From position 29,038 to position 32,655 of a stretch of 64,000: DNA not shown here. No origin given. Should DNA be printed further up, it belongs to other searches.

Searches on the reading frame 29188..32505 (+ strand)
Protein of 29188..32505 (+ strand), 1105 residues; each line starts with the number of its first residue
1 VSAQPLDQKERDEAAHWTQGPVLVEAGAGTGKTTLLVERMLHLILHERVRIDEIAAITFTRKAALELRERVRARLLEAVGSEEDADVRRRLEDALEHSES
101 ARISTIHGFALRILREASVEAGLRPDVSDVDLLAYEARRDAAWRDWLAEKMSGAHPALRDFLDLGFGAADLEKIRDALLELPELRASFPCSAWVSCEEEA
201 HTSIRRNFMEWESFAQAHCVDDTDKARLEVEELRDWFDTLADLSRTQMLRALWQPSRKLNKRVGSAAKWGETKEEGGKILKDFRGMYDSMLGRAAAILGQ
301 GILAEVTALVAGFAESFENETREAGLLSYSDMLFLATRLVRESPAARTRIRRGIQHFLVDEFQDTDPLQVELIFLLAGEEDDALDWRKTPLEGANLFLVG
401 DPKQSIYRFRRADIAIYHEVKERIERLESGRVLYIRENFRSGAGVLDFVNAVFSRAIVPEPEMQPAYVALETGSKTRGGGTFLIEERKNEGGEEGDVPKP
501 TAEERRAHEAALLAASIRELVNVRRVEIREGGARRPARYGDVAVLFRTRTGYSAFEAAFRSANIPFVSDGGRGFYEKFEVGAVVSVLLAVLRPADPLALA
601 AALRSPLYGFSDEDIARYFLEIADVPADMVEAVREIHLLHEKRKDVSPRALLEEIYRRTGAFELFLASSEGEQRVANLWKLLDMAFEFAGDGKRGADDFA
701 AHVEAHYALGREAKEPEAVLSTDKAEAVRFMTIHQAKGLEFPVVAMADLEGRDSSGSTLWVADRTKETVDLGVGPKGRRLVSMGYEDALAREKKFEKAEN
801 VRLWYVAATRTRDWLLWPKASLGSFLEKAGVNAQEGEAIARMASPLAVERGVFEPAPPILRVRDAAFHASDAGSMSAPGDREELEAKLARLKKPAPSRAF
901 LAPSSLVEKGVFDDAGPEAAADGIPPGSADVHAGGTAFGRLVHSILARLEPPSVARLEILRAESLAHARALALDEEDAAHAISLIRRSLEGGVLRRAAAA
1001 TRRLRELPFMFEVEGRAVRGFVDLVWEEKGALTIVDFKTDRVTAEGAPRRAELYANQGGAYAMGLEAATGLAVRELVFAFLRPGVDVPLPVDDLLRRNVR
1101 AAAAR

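Call 20: search_protein_families(library=pfam, proteins=[window:29188-32505:+], max_evalue=0.00001)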
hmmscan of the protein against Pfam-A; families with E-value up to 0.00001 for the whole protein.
window:29188-32505:+ (1105 aa): 5 families
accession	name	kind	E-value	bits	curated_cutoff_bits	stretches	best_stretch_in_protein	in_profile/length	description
PF00580.27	UvrD-helicase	-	1.1e-56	193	23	1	9-423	3-269/271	UvrD/REP helicase N-terminal domain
PF13361.12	UvrD_C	-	3.7e-22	79.7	25.6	1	435-815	3-343/350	UvrD-like helicase C-terminal domain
PF13245.12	AAA_19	-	1.7e-17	64.3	25.1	1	17-410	9-134/134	AAA domain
PF12705.13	PDDEXK_1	-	1.5e-10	41.9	22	1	936-1069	35-173/247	PD-(D/E)XK nuclease superfamily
PF13538.12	UvrD_C_2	-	1.9e-07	31.2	27.4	0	728-750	2-24/52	UvrD-like helicase C-terminal domain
